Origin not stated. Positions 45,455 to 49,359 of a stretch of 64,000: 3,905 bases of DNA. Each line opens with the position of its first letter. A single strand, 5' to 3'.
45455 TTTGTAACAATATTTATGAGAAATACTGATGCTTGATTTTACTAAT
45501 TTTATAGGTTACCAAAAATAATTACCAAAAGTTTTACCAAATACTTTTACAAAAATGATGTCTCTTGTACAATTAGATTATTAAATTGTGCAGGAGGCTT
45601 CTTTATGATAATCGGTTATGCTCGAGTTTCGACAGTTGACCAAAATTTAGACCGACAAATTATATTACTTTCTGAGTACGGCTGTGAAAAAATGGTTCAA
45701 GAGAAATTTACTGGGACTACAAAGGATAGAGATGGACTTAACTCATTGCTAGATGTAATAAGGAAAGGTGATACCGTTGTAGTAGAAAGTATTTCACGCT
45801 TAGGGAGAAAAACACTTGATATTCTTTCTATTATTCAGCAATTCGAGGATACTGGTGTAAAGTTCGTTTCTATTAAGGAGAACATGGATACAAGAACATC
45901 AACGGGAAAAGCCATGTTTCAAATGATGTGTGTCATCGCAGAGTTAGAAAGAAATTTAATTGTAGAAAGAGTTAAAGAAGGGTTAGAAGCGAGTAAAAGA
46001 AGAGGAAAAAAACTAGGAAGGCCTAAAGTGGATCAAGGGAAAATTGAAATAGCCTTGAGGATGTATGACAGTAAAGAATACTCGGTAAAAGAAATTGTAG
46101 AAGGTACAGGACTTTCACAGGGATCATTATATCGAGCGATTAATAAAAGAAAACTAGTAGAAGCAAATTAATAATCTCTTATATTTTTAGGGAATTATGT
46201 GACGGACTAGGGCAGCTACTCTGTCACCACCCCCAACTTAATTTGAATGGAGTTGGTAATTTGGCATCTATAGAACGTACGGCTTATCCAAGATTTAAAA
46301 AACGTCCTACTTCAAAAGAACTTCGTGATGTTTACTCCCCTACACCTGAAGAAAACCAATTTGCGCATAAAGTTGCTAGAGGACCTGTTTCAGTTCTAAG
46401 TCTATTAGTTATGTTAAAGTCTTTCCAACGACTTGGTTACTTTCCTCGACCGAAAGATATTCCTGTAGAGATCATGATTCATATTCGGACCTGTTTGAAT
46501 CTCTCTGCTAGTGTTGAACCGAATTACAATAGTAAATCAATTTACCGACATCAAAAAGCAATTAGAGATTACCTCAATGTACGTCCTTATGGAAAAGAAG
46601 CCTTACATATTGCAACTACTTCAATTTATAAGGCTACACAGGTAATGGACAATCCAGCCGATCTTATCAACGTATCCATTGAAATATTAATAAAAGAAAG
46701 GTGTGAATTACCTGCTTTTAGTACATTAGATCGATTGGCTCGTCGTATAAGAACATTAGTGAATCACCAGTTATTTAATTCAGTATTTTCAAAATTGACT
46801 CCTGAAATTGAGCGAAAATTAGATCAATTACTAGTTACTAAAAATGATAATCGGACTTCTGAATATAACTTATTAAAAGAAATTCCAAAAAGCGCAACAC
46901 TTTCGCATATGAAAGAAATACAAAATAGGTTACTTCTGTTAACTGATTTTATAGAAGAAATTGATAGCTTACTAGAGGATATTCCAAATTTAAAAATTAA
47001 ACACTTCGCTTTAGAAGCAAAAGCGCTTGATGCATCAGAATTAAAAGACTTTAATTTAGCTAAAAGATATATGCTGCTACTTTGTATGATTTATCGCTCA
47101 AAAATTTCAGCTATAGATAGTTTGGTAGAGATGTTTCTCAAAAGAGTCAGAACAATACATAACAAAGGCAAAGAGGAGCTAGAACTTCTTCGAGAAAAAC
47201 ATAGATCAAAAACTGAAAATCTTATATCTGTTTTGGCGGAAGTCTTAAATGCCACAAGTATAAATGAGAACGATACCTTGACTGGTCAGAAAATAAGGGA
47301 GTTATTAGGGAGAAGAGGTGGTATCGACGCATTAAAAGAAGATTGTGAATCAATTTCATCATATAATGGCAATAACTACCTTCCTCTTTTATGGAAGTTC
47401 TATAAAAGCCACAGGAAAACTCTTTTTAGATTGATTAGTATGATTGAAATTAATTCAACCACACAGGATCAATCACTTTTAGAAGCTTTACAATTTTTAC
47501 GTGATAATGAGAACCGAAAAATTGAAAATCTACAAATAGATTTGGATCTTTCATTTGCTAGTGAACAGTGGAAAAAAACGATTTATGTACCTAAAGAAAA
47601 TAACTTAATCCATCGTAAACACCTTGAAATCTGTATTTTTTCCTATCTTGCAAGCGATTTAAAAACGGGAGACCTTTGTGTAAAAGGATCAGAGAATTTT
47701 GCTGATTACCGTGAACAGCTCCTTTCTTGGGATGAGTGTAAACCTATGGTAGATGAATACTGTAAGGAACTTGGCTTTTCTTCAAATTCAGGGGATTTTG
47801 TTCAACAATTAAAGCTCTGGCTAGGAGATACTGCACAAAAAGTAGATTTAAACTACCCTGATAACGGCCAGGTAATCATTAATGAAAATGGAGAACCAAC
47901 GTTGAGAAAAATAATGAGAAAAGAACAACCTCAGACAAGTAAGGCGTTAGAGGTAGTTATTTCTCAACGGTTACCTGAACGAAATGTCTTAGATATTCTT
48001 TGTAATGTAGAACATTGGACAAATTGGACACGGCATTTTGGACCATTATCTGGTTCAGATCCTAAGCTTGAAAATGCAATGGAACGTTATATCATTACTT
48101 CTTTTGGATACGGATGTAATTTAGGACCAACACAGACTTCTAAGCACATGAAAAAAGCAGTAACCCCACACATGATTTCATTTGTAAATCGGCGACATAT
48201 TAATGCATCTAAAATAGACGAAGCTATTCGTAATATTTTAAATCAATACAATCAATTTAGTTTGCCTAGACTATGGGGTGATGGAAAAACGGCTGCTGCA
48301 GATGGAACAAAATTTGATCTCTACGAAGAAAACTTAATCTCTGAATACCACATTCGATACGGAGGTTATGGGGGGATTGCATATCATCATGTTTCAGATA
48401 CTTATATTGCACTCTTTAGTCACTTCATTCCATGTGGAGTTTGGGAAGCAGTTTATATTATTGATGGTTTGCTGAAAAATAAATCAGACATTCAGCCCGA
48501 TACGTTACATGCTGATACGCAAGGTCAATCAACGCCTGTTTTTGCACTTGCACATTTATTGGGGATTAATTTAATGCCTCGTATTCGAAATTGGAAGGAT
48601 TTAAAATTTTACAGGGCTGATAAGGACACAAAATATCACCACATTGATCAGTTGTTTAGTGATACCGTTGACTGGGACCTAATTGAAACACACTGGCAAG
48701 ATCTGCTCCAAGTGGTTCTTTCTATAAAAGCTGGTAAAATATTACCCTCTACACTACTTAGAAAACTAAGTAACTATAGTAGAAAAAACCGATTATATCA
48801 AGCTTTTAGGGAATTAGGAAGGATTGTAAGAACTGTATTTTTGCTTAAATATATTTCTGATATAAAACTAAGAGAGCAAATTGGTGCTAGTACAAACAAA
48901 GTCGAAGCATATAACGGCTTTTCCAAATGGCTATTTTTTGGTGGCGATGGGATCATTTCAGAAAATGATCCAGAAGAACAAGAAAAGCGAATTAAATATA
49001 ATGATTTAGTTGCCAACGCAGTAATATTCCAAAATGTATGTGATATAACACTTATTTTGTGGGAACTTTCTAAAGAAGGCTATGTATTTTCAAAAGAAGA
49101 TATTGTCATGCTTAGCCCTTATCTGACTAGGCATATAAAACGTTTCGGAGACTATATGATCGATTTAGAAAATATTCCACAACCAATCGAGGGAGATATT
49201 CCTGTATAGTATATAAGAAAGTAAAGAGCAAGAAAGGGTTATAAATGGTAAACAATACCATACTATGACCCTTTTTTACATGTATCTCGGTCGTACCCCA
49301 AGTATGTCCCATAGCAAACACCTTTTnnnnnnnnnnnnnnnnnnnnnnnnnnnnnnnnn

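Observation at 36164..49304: Tn3-family transposon whose cargo is a complete cyclic RuMP formaldehyde-oxidation pathway (hxlR-hxlAB, zwf, gnd-like, pgi)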

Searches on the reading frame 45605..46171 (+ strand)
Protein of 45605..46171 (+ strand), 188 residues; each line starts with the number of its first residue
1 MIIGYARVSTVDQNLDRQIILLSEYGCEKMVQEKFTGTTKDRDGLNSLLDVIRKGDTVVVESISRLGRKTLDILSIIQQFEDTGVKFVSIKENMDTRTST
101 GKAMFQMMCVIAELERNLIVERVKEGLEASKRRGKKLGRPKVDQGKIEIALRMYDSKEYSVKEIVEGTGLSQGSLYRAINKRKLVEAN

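Call 7: search_protein_families(library=pfam, proteins=[window:45605-46171:+])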
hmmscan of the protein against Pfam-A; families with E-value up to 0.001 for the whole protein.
window:45605-46171:+ (188 aa): 2 families
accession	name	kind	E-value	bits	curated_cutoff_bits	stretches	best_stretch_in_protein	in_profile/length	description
PF00239.26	Resolvase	-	3.5e-43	147.6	23.3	1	2-136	1-145/145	Resolvase, N terminal domain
PF02796.21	HTH_7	-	8.6e-05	23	23.8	1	139-181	3-44/45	Helix-turn-helix domain of resolvase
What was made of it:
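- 45605..46171 (+): tnpR, serine resolvase. PF02796 (HTH_7) scores 23.0 bits, just under its 23.8 cut-off (call 7).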

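Call 78: search_solved_structures(query=window:45605-46168:+, max_evalue=1e-10)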
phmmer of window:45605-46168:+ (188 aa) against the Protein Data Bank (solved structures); distinct sequences matched with E-value up to 1e-10: 15.
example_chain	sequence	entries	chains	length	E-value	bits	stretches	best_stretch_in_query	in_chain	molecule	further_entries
4m6f_A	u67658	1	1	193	1.5e-31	112.7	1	1-152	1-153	DNA-invertase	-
3uj3_X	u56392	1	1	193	4.1e-31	111.3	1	1-152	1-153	DNA-invertase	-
2gm4_A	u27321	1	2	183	2e-24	89.6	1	2-181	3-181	Transposon gamma-delta resolvase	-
5cy1_A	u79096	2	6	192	3.7e-24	88.7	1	2-180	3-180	Transposon Tn3 resolvase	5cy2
1zr2_A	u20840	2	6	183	2.8e-23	85.8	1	2-181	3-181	Transposon gamma-delta resolvase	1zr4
1gdt_A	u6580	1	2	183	4.1e-23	85.3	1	2-181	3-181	PROTEIN (GAMMA DELTA RESOLVASE)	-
1gdr_A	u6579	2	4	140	5.7e-21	78.4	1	2-134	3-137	GAMMA DELTA-RESOLVASE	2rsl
2gm5_A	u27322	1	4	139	8.7e-21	77.7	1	2-129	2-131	Transposon gamma-delta resolvase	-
2r0q_C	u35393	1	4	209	3.2e-19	72.6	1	1-142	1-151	Putative transposon Tn552 DNA-invertase bin3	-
5c35_A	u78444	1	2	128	5.6e-16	62.1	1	1-91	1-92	Recombinase Sin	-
5c32_B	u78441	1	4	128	2e-15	60.3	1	1-94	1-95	Putative transposon Tn552 DNA-invertase bin3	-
5c34_B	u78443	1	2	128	2.8e-15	59.8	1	1-91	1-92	Putative transposon Tn552 DNA-invertase bin3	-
5c31_A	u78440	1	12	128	3.6e-15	59.5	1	1-89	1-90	Sin, putative plasmid resolvase dimer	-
3pkz_A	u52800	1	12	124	5.1e-15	59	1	1-88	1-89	Recombinase Sin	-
1ght_A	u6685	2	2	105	5.6e-15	58.9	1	2-101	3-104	TRANSPOSON GAMMA-DELTA RESOLVASE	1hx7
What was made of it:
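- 45605..46171 (+): It matches Gin invertase and the gamma-delta and Tn3 resolvase structures (call 78).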

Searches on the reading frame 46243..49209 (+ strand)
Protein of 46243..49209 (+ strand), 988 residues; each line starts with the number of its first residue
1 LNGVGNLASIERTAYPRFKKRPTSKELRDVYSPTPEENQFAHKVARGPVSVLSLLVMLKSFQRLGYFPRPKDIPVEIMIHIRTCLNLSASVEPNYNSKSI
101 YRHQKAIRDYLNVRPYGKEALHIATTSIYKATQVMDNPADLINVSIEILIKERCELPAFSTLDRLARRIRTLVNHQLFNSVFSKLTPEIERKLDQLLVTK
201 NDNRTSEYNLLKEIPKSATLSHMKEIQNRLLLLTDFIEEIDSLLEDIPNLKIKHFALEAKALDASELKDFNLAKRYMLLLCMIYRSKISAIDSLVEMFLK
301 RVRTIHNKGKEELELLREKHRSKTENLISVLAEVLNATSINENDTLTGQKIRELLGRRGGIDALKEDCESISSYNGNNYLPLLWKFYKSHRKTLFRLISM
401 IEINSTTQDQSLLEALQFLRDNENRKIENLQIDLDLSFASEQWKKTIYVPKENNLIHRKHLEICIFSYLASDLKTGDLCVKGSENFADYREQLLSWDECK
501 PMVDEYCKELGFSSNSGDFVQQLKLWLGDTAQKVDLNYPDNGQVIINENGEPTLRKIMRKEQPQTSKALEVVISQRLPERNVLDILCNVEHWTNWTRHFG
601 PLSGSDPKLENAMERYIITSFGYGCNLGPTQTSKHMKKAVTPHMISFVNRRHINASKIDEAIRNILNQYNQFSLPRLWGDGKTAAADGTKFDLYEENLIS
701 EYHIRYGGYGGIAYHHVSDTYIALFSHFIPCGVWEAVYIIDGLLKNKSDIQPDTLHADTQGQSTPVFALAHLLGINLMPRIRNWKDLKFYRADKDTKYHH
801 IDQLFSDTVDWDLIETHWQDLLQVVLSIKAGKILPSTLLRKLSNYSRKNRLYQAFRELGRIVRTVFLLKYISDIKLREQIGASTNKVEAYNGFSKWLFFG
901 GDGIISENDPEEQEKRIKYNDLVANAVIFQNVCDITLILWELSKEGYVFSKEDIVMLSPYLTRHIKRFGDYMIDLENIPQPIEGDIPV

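Call 8: search_protein_families(library=ncbifam, proteins=[window:46243-49209:+])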
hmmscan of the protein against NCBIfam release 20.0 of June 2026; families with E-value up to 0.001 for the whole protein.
window:46243-49209:+ (988 aa): 1 family
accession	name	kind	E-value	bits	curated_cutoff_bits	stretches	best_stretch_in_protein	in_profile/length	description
NF033527.1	transpos_Tn3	equivalog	1.1e-221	738.5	500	1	23-971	2-951/954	Tn3 family transposase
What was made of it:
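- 46261..49209 (+): tnpA, Tn3-family DDE transposase (982 aa). NF033527, 738 bits against a cut-off of 500, covering profile positions 2-951 of 954 (call 8).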

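Call 49: search_dna_similar(query=window:46261-49206:+, collection=plasmids, mode=protein, max_rows=45, rows=spread, max_evalue=1e-50)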
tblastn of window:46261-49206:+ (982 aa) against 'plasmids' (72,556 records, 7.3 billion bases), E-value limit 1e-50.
The search stops at 5000 records and this limit was reached: more records match than are counted here, and every count below describes the 5000 best-scoring records only.
Records with a match: at least 5000; places in all: 8382; records where one place covers at least 80% of the query: 4891.
Best place of each record, by identity: >=99% 5; 80-90% 5; 60-80% 65; <60% 4925.
By first word of the organism name: Klebsiella 1542; Escherichia 1242; Salmonella 405; Bacillus 276; Pseudomonas 205; Enterobacter 182; Citrobacter 154; Xanthomonas 128; Enterococcus 66; Burkholderia 61; and 126 more.
By predicted mobility (MOB-suite, as given by PLSDB): conjugative 2716; non-mobilizable 1449; mobilizable 835.
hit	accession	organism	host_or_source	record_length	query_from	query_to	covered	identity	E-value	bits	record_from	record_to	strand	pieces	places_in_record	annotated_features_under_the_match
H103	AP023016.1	Bacillus cereus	-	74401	1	982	100%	99.9%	0e+0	1991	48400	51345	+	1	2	hypothetical protein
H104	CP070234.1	Dolichospermum sp. DET69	freshwater metagenome,metagenomic ...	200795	1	980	100%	53.5%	0e+0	1073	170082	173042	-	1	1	Tn3 family transposase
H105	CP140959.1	Sinorhizobium meliloti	Medicago lupulina,whole organism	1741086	1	982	100%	45.6%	0e+0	916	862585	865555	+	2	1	Tn3 family transposase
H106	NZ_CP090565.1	Xanthomonas citri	Gossypium hirsutum,Whole organism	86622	1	977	99%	40.7%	0e+0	713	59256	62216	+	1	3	Tn3 family transposase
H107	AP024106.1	Ralstonia solanacearum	-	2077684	1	980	100%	38.3%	0e+0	679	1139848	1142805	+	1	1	hypothetical protein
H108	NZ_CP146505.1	Erwinia persicina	Cell culture,Leaf wash from mixed-leaf ...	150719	35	973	96%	25.7%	2e-72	270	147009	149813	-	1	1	none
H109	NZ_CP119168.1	Citrobacter freundii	Homo sapiens,bacterial culture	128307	66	966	92%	26.3%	6e-86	311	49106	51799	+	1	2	Tn3-like element TnAs1 family transposase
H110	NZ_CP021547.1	Klebsiella pneumoniae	-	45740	66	966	92%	26.3%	7e-86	311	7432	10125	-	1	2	Tn3-like element TnAs1 family transposase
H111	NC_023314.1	Klebsiella pneumoniae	Homo sapiens,clinical urine sample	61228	66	966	92%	26.3%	7e-86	311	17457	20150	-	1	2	Tn3-like element TnAs1 family transposase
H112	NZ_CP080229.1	Escherichia coli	Sus scrofa domesticus,clinical sample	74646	66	966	92%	26.3%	7e-86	311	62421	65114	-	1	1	Tn3-like element TnAs1 family transposase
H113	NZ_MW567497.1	Salmonella enterica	-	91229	66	966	92%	26.3%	7e-86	311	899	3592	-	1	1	Tn3-like element TnAs1 family transposase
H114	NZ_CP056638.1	Citrobacter freundii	culture,Wastewater influent sample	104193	66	966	92%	26.3%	7e-86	311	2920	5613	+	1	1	Tn3-like element TnAs1 family transposase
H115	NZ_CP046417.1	Escherichia coli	swine,whole organism,liver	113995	66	966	92%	26.3%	7e-86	311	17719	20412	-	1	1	Tn3-like element TnAs1 family transposase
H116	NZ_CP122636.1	Escherichia coli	Sus scrofa,feces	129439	66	966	92%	26.3%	7e-86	311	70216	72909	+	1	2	Tn3-like element TnAs1 family transposase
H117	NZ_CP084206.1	Escherichia coli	cell culture,conjugation assay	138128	66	966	92%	26.3%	7e-86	311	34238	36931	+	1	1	Tn3-like element TnAs1 family transposase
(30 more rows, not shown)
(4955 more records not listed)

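Call 71: find_encoding_contigs(protein=window:46261-49209:+, flank=10000, max_places=10)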
Protein window:46261-49209:+ (982 aa): 22 contigs read that carry it; 10 places shown.
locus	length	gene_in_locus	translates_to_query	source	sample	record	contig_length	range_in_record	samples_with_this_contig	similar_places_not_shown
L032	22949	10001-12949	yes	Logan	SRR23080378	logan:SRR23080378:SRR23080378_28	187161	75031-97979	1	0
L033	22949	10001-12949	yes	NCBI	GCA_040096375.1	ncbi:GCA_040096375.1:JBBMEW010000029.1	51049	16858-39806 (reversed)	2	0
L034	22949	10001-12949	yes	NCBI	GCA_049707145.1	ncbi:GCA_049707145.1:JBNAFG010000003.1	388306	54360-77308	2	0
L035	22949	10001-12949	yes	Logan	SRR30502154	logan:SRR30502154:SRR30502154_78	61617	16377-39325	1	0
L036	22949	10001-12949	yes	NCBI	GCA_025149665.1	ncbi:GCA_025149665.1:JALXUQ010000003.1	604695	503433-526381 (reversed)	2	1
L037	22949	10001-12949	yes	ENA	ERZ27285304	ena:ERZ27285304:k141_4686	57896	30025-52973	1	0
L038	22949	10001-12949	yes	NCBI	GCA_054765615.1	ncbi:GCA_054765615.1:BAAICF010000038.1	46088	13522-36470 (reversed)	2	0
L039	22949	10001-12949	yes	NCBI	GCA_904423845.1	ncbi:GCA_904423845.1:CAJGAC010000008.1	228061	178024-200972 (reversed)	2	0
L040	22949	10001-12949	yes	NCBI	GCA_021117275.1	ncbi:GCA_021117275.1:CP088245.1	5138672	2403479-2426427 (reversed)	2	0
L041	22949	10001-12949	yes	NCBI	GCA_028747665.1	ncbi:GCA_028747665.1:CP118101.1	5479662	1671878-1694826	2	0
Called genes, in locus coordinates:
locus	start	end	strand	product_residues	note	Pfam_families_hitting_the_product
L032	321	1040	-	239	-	PF02894:GFO_IDH_MocA_C, PF22725:GFO_IDH_MocA_C3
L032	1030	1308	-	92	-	PF01408:GFO_IDH_MocA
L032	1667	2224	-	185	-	PF01380:SIS, PF13580:SIS_2 (weak)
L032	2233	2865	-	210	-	PF00215:OMPdecase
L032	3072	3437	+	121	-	PF01638:HxlR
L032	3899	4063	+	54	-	-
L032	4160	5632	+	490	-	PF00479:G6PD_N, PF02781:G6PD_C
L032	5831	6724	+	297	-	PF01210:NAD_Gly3P_dh_N (faint), PF03446:NAD_binding_2, PF03807:F420_oxidored, PF00393:6PGD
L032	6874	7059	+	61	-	-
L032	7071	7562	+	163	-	-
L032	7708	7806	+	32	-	-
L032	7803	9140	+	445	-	PF00342:PGI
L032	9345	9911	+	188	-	PF00239:Resolvase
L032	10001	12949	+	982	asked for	PF13700:DUF4158, PF01526:DDE_Tnp_Tn3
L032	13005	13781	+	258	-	PF00165:HTH_AraC (faint), PF12833:HTH_18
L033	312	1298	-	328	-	PF01408:GFO_IDH_MocA, PF02894:GFO_IDH_MocA_C, PF22725:GFO_IDH_MocA_C3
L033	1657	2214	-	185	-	PF01380:SIS, PF13580:SIS_2 (weak)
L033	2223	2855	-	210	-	PF00215:OMPdecase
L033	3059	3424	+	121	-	PF01638:HxlR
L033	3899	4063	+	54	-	-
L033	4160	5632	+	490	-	PF00479:G6PD_N, PF02781:G6PD_C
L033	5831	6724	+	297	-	PF01210:NAD_Gly3P_dh_N (faint), PF03446:NAD_binding_2, PF03807:F420_oxidored, PF00393:6PGD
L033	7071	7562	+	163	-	-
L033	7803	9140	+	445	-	PF00342:PGI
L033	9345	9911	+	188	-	PF00239:Resolvase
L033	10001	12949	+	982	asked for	PF13700:DUF4158, PF01526:DDE_Tnp_Tn3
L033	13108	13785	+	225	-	-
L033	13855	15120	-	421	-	PF00817:IMS, PF11798:IMS_HHH, PF21999:IMS_HHH_1 (weak), PF11799:IMS_C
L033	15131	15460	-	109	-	PF08863:YolD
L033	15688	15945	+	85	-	-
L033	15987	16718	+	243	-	PF04471:Mrr_cat, PF22722:NA-iREase1, PF01396:Zn_ribbon_Top1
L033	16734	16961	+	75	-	-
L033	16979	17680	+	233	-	PF00565:SNase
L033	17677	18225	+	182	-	-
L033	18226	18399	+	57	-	-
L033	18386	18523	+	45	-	-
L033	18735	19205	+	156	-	-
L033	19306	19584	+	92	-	-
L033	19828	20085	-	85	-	PF13443:HTH_26, PF01381:HTH_3 (weak)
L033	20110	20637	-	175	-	PF02163:Peptidase_M50 (faint)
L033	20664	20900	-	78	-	-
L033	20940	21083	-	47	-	-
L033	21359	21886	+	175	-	-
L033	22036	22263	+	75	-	-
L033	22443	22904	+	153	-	-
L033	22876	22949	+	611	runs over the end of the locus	PF02534:T4SS-DNA_transf, PF10412:TrwB_AAD_bind (faint), PF12696:TraG-D_C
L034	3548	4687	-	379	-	PF01526:DDE_Tnp_Tn3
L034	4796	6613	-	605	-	PF13700:DUF4158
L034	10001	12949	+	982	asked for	PF13700:DUF4158, PF01526:DDE_Tnp_Tn3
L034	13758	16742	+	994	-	PF13700:DUF4158, PF01526:DDE_Tnp_Tn3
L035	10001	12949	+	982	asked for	PF13700:DUF4158, PF01526:DDE_Tnp_Tn3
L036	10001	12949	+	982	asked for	PF13700:DUF4158, PF01526:DDE_Tnp_Tn3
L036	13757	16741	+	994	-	PF13700:DUF4158, PF01526:DDE_Tnp_Tn3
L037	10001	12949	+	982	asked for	PF13700:DUF4158, PF01526:DDE_Tnp_Tn3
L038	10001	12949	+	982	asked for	PF13700:DUF4158, PF01526:DDE_Tnp_Tn3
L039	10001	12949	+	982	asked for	PF13700:DUF4158, PF01526:DDE_Tnp_Tn3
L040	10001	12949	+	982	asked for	PF13700:DUF4158, PF01526:DDE_Tnp_Tn3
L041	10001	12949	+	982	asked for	PF13700:DUF4158, PF01526:DDE_Tnp_Tn3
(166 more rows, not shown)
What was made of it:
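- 46261..49209 (+): PF13700 and PF01526 are on record (call 71). The exact protein occurs in 35 blocks of public assemblies (call 71).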

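Call 79: search_solved_structures(query=window:46261-49206:+, max_evalue=0.00001)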
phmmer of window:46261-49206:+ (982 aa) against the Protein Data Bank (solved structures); distinct sequences matched with E-value up to 0.00001: 2.
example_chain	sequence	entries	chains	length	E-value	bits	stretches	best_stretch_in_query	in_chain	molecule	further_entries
7qd4_A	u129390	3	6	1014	1.2e-74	255.2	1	64-967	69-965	Transposase for transposon Tn4430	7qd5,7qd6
7qd8_A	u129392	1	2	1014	2.3e-74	254.2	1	64-967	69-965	Transposase for transposon Tn4430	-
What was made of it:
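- On Tn3-family transposon: Match to Tn4430 TnpA structure 7QD4 at E=1e-74 (call 79).
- Closest known: Tn3-family unit transposons with co-directional res-tnpR-tnpA. Different: Identity is 40-53% to unnamed elements of Xanthomonas, Sinorhizobium and Dolichospermum (calls 49, 79).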

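Call 82: search_protein_families(library=ncbifam, proteins=[L033:312-1298:-], max_evalue=1e-20)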
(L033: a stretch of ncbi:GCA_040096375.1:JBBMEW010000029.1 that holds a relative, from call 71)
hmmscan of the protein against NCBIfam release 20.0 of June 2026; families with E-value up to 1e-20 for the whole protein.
L033:312-1298:- (328 aa): 2 families
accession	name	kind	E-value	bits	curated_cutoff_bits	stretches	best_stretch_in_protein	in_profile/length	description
NF041392.1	XylDh_Gfo6_Halo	equivalog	1.2e-23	83.5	350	1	2-289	17-314/350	D-xylose 1-dehydrogenase Gfo6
TIGR04380.1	myo_inos_iolG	equivalog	4.3e-22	78.4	355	0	2-119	2-120/330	inositol 2-dehydrogenase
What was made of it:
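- The Fe-dehydrogenase of the relatives scores far below every curated cut-off, including methanol dehydrogenase (call 82).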
